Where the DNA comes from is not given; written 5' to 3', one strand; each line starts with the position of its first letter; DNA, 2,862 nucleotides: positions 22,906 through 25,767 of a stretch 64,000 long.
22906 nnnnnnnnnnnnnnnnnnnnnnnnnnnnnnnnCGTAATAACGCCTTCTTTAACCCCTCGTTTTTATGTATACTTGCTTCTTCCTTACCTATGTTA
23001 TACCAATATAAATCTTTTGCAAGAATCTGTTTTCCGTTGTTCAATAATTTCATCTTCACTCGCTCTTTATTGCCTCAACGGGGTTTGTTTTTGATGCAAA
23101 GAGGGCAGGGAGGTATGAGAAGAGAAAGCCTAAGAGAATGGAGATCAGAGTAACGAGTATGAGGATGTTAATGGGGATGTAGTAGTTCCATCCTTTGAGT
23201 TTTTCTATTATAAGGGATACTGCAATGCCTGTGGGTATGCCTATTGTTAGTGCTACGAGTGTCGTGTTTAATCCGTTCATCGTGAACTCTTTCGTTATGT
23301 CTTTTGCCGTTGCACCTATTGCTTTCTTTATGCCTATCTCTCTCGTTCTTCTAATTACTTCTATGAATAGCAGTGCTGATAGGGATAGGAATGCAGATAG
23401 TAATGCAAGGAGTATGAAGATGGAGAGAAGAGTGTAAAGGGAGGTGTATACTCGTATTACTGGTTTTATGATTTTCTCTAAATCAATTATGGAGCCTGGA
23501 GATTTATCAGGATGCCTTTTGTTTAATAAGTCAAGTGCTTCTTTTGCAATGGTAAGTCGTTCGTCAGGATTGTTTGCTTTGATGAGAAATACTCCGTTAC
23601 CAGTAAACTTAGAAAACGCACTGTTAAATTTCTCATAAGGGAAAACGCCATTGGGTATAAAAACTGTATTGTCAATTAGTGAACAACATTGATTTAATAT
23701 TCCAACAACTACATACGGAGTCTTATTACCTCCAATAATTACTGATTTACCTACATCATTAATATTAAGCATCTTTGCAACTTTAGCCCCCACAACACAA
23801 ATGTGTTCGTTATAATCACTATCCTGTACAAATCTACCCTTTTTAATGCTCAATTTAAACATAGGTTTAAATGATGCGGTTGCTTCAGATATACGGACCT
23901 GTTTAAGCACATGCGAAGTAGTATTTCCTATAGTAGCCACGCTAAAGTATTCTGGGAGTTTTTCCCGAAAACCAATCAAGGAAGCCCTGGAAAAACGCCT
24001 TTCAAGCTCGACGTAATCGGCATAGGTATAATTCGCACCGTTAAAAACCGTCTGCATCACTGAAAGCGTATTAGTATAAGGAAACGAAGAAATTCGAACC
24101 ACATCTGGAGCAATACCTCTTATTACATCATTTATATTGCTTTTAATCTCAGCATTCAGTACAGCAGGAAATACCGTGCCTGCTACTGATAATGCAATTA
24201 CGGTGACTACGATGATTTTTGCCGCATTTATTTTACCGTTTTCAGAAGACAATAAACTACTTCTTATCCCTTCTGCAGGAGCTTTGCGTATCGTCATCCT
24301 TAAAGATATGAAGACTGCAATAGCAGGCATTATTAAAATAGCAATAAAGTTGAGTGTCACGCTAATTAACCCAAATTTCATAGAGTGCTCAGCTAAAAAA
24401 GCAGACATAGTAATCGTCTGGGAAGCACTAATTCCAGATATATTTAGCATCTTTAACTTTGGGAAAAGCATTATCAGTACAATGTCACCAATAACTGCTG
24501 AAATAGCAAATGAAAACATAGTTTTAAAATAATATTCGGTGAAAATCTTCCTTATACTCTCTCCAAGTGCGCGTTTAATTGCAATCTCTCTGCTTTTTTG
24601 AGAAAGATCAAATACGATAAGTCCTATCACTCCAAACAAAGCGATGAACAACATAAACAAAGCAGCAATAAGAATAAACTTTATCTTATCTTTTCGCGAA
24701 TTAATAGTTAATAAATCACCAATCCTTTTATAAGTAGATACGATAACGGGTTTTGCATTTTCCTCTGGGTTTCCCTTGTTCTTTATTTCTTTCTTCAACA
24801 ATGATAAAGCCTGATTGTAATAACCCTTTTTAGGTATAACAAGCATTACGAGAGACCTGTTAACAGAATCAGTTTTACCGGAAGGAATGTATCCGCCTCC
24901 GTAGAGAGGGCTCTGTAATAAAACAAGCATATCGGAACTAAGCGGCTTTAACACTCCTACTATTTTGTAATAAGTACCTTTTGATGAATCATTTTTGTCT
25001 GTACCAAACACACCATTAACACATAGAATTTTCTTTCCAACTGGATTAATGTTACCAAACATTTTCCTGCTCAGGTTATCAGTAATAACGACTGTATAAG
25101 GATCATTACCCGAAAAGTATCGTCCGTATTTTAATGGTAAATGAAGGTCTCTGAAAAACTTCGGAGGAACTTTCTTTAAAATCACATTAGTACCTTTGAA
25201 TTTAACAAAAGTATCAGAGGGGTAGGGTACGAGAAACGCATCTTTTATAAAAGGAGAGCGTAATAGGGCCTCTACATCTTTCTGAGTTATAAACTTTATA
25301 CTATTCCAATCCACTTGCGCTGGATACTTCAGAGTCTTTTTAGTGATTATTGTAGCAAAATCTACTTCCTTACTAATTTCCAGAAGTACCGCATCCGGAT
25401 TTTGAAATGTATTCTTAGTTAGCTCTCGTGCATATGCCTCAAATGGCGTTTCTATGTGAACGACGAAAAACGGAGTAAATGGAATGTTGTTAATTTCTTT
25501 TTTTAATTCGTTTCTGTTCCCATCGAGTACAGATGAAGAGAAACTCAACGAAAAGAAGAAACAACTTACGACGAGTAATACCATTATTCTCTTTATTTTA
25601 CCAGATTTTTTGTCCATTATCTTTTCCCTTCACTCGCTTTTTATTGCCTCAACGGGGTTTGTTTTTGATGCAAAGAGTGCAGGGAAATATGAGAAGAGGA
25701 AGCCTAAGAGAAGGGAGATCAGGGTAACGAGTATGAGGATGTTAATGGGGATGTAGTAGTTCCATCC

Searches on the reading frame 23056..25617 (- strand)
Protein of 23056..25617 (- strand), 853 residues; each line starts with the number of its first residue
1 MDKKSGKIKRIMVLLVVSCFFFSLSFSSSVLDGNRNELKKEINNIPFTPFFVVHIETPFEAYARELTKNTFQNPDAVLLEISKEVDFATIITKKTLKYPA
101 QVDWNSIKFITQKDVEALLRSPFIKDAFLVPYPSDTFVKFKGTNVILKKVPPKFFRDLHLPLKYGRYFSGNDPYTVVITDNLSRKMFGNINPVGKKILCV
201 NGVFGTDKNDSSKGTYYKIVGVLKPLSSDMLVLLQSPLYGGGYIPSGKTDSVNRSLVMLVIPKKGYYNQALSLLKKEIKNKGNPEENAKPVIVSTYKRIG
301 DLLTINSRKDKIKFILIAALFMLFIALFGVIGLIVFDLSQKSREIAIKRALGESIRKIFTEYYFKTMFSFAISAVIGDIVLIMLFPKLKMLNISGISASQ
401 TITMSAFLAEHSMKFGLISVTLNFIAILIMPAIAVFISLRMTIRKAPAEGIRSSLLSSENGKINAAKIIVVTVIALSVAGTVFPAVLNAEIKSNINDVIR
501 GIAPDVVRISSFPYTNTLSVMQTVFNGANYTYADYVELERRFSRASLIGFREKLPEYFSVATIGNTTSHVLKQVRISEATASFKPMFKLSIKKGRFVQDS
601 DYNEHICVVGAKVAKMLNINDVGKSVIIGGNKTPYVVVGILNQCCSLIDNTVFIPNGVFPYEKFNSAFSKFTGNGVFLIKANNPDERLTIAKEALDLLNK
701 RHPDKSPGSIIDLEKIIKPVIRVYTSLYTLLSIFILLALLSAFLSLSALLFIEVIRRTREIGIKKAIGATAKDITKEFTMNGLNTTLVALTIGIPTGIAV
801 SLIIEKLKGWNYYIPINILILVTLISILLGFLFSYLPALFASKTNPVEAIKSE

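Call 71: search_protein_families(library=pfam, proteins=[window:23056-25617:-], max_evalue=0.0001)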
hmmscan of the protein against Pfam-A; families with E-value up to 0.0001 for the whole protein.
window:23056-25617:- (853 aa): 2 families
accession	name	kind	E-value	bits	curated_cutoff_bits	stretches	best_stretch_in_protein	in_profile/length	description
PF02687.27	FtsX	-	5.2e-25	88.3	25.5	2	733-846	2-120/120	FtsX-like permease C-terminal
PF12704.14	MacB_PCD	-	1.3e-24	88.1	27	2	471-684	5-194/207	MacB-like periplasmic core domain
